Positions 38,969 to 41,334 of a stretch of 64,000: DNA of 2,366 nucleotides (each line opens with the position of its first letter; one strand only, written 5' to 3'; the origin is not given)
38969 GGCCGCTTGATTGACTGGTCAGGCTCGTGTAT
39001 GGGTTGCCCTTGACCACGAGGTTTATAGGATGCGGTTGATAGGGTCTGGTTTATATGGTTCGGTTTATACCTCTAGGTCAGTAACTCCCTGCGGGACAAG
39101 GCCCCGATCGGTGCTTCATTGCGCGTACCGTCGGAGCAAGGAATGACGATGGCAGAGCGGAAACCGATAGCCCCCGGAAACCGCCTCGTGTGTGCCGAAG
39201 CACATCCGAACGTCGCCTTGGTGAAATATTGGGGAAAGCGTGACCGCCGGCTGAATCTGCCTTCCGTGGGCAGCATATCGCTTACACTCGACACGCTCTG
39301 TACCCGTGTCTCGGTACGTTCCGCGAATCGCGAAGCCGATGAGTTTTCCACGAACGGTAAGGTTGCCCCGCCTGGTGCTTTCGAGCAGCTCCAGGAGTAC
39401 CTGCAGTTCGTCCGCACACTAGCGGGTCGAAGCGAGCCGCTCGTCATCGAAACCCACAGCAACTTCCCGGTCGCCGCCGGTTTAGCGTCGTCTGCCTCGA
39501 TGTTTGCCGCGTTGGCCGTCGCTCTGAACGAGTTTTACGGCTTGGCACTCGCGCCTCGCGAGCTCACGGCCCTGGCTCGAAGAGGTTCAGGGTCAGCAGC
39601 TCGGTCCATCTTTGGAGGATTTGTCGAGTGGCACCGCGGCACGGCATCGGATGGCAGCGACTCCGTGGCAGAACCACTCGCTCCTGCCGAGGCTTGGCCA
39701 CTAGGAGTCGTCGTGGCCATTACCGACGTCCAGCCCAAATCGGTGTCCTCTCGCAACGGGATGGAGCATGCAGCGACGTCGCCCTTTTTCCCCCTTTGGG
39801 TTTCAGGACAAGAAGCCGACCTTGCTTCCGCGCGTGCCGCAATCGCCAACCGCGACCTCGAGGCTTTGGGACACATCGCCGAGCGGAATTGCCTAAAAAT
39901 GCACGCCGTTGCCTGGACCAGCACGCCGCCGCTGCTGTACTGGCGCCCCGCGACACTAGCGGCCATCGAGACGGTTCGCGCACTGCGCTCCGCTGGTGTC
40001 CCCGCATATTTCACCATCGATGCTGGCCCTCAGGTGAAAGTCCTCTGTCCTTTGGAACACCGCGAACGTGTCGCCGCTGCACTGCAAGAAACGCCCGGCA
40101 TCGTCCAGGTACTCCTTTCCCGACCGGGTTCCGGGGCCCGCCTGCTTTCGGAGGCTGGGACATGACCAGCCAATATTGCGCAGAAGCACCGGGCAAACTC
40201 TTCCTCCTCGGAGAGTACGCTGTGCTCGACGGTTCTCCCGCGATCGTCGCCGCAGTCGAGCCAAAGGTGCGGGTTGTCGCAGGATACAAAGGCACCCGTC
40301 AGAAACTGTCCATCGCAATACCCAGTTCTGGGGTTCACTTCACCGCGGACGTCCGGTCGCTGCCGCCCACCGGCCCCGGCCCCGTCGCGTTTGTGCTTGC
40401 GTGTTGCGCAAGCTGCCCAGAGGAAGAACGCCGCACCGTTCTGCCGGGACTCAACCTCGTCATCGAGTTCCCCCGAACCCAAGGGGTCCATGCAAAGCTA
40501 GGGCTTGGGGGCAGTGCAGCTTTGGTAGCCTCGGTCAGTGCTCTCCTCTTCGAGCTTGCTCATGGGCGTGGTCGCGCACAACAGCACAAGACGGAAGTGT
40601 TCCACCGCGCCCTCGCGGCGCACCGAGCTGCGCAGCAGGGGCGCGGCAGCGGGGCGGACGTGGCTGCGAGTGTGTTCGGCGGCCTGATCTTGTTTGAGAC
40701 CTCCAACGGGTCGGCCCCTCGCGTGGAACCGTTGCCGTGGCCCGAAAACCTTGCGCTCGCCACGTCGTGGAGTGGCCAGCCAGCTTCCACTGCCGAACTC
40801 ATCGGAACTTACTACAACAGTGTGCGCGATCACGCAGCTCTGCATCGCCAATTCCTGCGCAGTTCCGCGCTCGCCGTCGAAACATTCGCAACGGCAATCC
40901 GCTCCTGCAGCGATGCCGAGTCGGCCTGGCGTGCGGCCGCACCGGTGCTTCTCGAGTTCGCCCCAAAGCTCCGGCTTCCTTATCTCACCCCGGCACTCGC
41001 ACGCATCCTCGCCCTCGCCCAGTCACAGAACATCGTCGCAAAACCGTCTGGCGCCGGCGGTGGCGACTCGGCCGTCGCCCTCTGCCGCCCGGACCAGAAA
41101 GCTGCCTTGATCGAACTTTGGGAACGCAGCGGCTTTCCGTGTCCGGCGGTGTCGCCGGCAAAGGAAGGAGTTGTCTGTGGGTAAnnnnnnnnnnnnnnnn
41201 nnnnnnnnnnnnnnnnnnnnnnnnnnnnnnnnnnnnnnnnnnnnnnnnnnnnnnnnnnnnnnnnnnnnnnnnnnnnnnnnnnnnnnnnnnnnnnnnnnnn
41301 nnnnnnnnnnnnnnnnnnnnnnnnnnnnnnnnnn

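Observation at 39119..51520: Lower mevalonate pathway fused to a hopanoid biosynthesis block in one ten-gene plus-strand unit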

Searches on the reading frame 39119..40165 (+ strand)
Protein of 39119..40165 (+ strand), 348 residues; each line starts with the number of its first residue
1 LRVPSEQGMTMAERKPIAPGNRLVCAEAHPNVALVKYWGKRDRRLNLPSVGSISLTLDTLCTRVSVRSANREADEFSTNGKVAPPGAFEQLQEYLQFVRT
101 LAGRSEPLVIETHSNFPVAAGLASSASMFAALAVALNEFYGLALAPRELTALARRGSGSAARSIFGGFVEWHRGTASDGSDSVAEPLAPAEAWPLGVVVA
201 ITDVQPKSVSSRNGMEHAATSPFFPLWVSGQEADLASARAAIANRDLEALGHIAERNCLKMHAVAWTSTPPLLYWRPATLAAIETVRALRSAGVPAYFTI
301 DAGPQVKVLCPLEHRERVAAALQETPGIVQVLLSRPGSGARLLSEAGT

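Call 3: search_protein_families(library=pfam, proteins=[window:39119-40165:+])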
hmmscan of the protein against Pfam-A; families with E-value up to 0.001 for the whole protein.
window:39119-40165:+ (348 aa): 3 families
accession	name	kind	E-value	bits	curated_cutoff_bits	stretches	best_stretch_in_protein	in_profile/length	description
PF22700.2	MVD-like_N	-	4.7e-53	179.5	27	1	28-184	1-157/157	Diphosphomevalonate decarboxylase-like N-terminal domain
PF00288.32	GHMP_kinases_N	-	1e-12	48.5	22.3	1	96-161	15-71/87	GHMP kinases N terminal domain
PF18376.6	MDD_C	-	4.1e-12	46.7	23.2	1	197-324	1-132/186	Mevalonate 5-diphosphate decarboxylase C-terminal domain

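Call 4: search_protein_families(library=ncbifam, proteins=[window:39119-40165:+], max_evalue=0.00001)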
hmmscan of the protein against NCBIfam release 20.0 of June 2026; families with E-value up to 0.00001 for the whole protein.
window:39119-40165:+ (348 aa): 7 families
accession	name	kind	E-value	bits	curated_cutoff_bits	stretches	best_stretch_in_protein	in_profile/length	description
TIGR01240.1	mevDPdecarb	equivalog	2.4e-79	266.6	171.35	1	26-323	3-301/305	diphosphomevalonate decarboxylase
NF040704.1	IPP_alt_MvaD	equivalog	8.3e-48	163.1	475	1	25-343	3-316/323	phosphomevalonate decarboxylase MvaD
NF040847.1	mev_decarb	equivalog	1.2e-09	37.8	560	1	20-310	32-319/350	bisphosphomevalonate decarboxylase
TIGR00549.1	mevalon_kin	equivalog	2.4e-07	30.5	163.05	1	70-155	40-128/276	mevalonate kinase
TIGR01920.1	Shik_kin_archae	equivalog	8.1e-07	28.7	126.85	1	60-161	23-123/266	shikimate kinase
NF003006.0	PRK03817.1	equivalog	1.3e-06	27.7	443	1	104-155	84-135/352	galactokinase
TIGR00191.1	thrB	equivalog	7.9e-06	24.9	168.25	0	92-169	65-145/304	homoserine kinase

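Call 50: search_solved_structures(query=window:39143-40165:+, max_evalue=0.001)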
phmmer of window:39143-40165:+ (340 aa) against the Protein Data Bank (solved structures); distinct sequences matched with E-value up to 0.001: 19.
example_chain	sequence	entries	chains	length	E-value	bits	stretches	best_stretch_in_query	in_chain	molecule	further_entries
6n0z_A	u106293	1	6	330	4.5e-75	256.2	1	16-337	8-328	Diphosphomevalonate decarboxylase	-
6n0x_A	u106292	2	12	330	2.2e-73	250.6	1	16-337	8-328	Diphosphomevalonate decarboxylase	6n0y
5v2l_A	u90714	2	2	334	7.8e-65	222.5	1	18-336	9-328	Mevalonate diphosphate decarboxylase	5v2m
6e2s_A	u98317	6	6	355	8.6e-65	222.4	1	18-336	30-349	Mevalonate diphosphate decarboxylase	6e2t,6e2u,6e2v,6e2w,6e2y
2hk2_A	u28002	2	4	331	1e-61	212.3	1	18-311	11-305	Diphosphomevalonate decarboxylase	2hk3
3qt5_A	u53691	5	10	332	1.5e-60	208.5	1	18-310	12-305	Mevalonate diphosphate decarboxylase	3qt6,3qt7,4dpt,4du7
3qt8_A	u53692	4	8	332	3.8e-60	207.1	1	18-310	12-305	Mevalonate diphosphate decarboxylase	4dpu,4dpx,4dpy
4dpw_A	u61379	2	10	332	1.9e-59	204.8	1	18-310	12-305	Mevalonate diphosphate decarboxylase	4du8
6xr5_A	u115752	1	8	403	5e-44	154.1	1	18-304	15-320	Diphosphomevalonate decarboxylase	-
6n10_A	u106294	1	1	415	8.8e-44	153.3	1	15-302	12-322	Diphosphomevalonate decarboxylase MVD1, peroxisomal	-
5gmd_A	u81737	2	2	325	1.1e-43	153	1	16-336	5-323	Diphosphomevalonate decarboxylase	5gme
4z7c_A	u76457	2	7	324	1.1e-43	153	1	16-336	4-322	Diphosphomevalonate decarboxylase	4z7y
2gs8_A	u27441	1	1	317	2e-41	145.6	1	15-312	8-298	mevalonate pyrophosphate decarboxylase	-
3d4j_A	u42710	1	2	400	1.4e-39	139.5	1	4-301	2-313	Diphosphomevalonate decarboxylase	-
1fi4_A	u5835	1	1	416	1.7e-39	139.2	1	20-313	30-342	MEVALONATE 5-DIPHOSPHATE DECARBOXYLASE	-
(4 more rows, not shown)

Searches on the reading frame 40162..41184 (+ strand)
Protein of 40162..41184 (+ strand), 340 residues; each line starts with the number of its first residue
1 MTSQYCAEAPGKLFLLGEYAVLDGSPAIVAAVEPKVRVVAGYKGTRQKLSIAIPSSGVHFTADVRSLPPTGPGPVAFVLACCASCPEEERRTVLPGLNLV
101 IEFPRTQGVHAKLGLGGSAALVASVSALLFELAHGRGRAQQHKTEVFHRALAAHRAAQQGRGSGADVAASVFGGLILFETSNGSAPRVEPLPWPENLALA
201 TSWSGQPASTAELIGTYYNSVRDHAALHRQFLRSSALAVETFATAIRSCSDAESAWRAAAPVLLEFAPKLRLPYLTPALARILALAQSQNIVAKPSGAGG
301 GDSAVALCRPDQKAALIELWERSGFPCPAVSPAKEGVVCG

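Call 49: search_solved_structures(query=window:40162-41184:+, max_evalue=0.01)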
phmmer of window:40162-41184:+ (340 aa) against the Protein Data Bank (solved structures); distinct sequences matched with E-value up to 0.01: 9.
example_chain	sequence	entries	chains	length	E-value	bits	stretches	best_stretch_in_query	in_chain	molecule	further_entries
3k17_A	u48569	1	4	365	2.8e-14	56.6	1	7-325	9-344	Lin0012 protein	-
2hfs_A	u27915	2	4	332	8.9e-07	32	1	113-225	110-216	Mevalonate kinase, putative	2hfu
4hac_A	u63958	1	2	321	5.9e-06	29.3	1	7-336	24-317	Mevalonate kinase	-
6mde_A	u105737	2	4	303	6.1e-06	29.2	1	7-336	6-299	Mevalonate kinase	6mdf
1kvk_A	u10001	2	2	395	7e-05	25.7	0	7-68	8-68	mevalonate kinase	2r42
1k47_A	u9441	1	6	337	8.3e-05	25.5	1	9-314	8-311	phosphomevalonate kinase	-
3gon_A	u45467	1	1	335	9.1e-05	25.4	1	9-314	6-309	Phosphomevalonate kinase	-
8teb_A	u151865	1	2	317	0.0004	23.3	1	7-60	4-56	Mevalonate kinase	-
2r3v_A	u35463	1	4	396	0.0008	22.3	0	7-67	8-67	Mevalonate kinase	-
